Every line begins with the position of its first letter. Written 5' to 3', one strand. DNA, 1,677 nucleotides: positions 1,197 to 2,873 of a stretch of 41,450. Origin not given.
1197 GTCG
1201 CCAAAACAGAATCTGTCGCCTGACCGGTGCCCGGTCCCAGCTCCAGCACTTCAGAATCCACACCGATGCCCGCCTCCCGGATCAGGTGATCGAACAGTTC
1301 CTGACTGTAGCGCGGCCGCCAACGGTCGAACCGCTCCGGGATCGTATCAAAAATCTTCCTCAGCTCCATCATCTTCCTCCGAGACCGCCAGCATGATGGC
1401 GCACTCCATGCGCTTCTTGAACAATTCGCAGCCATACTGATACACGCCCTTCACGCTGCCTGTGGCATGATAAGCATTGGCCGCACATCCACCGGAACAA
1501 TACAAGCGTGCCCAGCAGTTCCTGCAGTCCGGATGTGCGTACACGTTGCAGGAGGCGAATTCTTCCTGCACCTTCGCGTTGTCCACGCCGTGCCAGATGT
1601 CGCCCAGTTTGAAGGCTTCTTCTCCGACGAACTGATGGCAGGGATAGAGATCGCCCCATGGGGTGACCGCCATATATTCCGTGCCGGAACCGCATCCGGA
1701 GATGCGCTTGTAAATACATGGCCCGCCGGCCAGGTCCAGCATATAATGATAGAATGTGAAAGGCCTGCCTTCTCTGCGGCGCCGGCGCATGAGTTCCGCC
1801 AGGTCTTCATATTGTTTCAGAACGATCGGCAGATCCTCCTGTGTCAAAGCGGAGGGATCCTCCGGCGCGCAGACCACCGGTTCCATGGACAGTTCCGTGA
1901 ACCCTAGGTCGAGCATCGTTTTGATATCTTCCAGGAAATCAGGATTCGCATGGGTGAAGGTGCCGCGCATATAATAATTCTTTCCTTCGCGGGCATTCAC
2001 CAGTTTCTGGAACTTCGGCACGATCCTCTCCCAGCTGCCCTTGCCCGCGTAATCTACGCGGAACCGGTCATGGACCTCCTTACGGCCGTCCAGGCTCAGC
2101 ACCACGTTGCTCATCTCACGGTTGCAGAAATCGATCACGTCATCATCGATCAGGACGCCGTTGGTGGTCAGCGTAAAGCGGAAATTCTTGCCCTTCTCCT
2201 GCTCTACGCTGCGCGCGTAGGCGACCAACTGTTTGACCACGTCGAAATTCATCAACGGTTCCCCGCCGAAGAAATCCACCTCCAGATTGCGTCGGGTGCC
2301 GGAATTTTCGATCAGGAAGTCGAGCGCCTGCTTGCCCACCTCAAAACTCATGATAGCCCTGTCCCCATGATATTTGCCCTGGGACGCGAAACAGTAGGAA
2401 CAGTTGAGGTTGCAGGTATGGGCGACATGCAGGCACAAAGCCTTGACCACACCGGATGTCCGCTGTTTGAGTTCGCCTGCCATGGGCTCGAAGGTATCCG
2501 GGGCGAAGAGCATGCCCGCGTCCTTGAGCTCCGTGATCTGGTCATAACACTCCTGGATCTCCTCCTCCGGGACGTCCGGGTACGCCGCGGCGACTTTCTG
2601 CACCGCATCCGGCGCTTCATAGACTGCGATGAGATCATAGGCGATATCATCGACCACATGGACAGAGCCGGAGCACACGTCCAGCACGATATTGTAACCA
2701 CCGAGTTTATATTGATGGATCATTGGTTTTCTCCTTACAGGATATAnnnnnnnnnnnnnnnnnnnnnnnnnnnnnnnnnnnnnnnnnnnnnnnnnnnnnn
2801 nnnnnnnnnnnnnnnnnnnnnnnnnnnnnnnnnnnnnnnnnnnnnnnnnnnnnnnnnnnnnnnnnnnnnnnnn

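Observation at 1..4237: SCIFF locus expanded to a five-gene coupled operon with an MFS transporter between scfA and scfB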

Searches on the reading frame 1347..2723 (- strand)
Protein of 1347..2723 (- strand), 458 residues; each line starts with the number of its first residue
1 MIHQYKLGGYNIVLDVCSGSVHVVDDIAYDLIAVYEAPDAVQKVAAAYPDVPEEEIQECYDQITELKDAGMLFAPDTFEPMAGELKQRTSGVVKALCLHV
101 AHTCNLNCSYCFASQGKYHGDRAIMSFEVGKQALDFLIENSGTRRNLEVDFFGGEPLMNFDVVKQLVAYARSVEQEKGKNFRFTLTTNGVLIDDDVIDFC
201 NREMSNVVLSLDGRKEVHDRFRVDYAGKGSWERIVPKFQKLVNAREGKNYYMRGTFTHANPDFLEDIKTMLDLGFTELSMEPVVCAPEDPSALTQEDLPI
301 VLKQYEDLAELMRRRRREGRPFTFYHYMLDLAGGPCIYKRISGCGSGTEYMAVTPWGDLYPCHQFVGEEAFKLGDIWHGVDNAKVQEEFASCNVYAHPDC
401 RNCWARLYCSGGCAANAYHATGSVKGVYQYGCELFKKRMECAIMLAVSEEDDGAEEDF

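Call 6: search_protein_families(library=ncbifam, proteins=[window:1347-2723:-])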
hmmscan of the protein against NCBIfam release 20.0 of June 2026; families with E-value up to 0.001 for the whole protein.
window:1347-2723:- (458 aa): 72 families (the best 25 are shown)
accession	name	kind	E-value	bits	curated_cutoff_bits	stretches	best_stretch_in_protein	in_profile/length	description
TIGR03974.1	rSAM_six_Cys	equivalog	5.2e-231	767.2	425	1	2-447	1-450/451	thioether cross-link-forming SCIFF peptide maturase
NF040492.1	not_ScfB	exception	1.3e-167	558.2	855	1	2-446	4-448/450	ScfB-related radical SAM/SPASM orphan maturase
NF047865.1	rSAM_PapB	equivalog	7.7e-83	278.4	340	1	93-425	2-328/330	PapB family radical SAM/SPASM ranthipeptide maturase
TIGR03906.1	quino_hemo_SAM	equivalog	4.1e-79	266.4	453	1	2-443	3-444/467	quinohemoprotein amine dehydrogenase maturation protein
TIGR04064.1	rSAM_nif11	equivalog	4.5e-79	266.3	518.7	1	49-452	46-439/459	nif11-like peptide radical SAM maturase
TIGR04068.1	rSAM_ocin_clost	equivalog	1.8e-53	182.1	500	2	2-243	2-234/462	Cys-rich peptide radical SAM maturase CcpM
TIGR03978.1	rSAM_paired_1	equivalog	5.6e-37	127.6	370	1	80-437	66-442/466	His-Xaa-Ser system radical SAM maturase HxsB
NF035951.1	rSAM_RumMC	equivalog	2.4e-36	125.5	720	1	13-244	28-262/510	RumMC family radical SAM sactipeptide maturase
TIGR04463.1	rSAM_vs_C_rich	equivalog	2e-33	115.8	525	1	94-446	80-427/438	TIGR04463 family radical SAM/SPASM RiPP maturase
TIGR04280.1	geopep_mat_rSAM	hypoth_equivalog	2.4e-33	115.7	400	2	98-250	88-242/428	geopeptide radical SAM maturase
TIGR04163.1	rSAM_cobopep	equivalog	5e-33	114.5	375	1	94-449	64-422/428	peptide-modifying radical SAM enzyme CbpB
NF038170.1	lachnocin_rSAM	equivalog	2.1e-32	112.5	550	1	83-410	65-392/440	lachnocin radical SAM maturase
NF038107.1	rSAM_NF038107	equivalog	2.9e-32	112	600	1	99-426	90-413/444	Cys-every-fifth radical SAM/SPASM peptide maturase CefB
TIGR04115.1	rSAM_Cxxx_rpt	equivalog_domain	4.6e-32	111.9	350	1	94-440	2-354/359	radical SAM peptide maturase, CXXX-repeat target family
TIGR03942.1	sulfatase_rSAM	equivalog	4.9e-31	108.1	349.45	1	100-436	7-347/363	anaerobic sulfatase maturase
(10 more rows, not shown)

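Call 7: search_protein_families(library=pfam, proteins=[window:1347-2723:-])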
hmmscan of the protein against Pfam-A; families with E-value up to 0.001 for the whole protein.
window:1347-2723:- (458 aa): 3 families
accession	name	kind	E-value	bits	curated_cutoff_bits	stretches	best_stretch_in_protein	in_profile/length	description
PF04055.27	Radical_SAM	-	5.6e-15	56.3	29.5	1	101-244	4-139/166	Radical SAM superfamily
PF13353.11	Fer4_12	-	4.1e-11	43.8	22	1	97-214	8-116/137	4Fe-4S single cluster domain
PF13186.11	SPASM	-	0.00065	20.4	21.5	0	344-404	1-67/67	Iron-sulfur cluster-binding domain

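Call 10: find_related_loci(query=window:1347-2723:-, collection=genome_contigs, flank=6000)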
Query window:1347-2723:- (458 aa) in genome_contigs; peptide patterns used: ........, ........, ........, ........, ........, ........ (x = any residue, [..] = any of these).
600 stretches matched a pattern (row limit reached: there are more); 594 encode a relative of the query (tblastn E <= 1e-3); the best 80 are kept; 80 distinct loci.
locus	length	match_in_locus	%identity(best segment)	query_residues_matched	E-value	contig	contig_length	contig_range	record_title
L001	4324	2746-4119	93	1-458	0e+0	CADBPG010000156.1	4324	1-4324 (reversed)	MAG: uncultured Clostridiales bacterium isolate RUG14172 genome assembly, contig: RUG14172_asm_156, whole genome shotgun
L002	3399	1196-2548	82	1-448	0e+0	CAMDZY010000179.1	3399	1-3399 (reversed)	MAG: uncultured Clostridia bacterium isolate SRR11489792_bin.116_metaWRAP_v1.3_MAG genome assembly, contig: ERZ11466811.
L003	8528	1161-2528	82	1-453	0e+0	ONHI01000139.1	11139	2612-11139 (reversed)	uncultured Clostridiales bacterium isolate RUG311 genome assembly, contig: scaffold_14005, whole genome shotgun sequence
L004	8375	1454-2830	82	1-450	0e+0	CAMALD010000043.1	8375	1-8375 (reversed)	MAG: uncultured Lachnospiraceae bacterium isolate SRR5665903_bin.129_metaWRAP_v1.3_MAG genome assembly, contig: ERZ11448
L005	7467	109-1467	81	1-450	0e+0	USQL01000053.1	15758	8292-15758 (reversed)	uncultured Clostridiales bacterium isolate UMGS1981 genome assembly, contig: NODE_735_length_15758_cov_8.307585, whole g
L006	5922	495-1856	81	1-448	0e+0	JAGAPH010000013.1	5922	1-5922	MAG: Clostridia bacterium isolate RGIG8650 Water_deer_Cecum.Co__c128526, whole genome shotgun sequence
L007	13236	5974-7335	80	1-448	0e+0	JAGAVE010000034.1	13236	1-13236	MAG: Clostridia bacterium isolate RGIG8803 Water_deer_Colon.Co__c182600, whole genome shotgun sequence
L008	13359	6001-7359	80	1-450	0e+0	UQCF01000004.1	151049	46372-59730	uncultured Ruminococcus sp. isolate UMGS136 genome assembly, contig: NODE_9_length_151049_cov_76.839000, whole genome sh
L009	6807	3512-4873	81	1-448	0e+0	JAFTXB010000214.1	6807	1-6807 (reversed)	MAG: Clostridia bacterium isolate RGIG4228 Roe_deer_Colon-4__c342277, whole genome shotgun sequence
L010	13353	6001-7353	80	1-448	0e+0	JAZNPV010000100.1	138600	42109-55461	MAG: Faecousia sp. isolate T1900044831_TS20190297.MAGScoT_cleanbin_000022 SGB_2895_k141_2239388, whole genome shotgun se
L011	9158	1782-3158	79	1-453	0e+0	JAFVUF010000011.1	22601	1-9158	MAG: Clostridia bacterium isolate RGIG5399 Sheep_Colon-3__c1153, whole genome shotgun sequence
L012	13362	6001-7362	80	1-448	0e+0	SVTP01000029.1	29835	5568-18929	MAG: Oscillospiraceae bacterium isolate SIG698 NODE_31696_length_29835_cov_3.900734, whole genome shotgun sequence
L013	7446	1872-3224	81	1-448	0e+0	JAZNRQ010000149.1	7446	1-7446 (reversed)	MAG: Faecousia sp. isolate T1900044813_TS20190279.MAGScoT_cleanbin_000093 SGB_2806_k141_678851, whole genome shotgun seq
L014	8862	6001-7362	81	1-448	0e+0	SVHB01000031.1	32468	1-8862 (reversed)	MAG: Clostridiales bacterium isolate SIG373 NODE_28556_length_32468_cov_2.869608, whole genome shotgun sequence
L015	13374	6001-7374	80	1-456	0e+0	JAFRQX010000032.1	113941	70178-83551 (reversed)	MAG: Clostridia bacterium isolate RGIG2719 Goat_Omasum-4__c462395, whole genome shotgun sequence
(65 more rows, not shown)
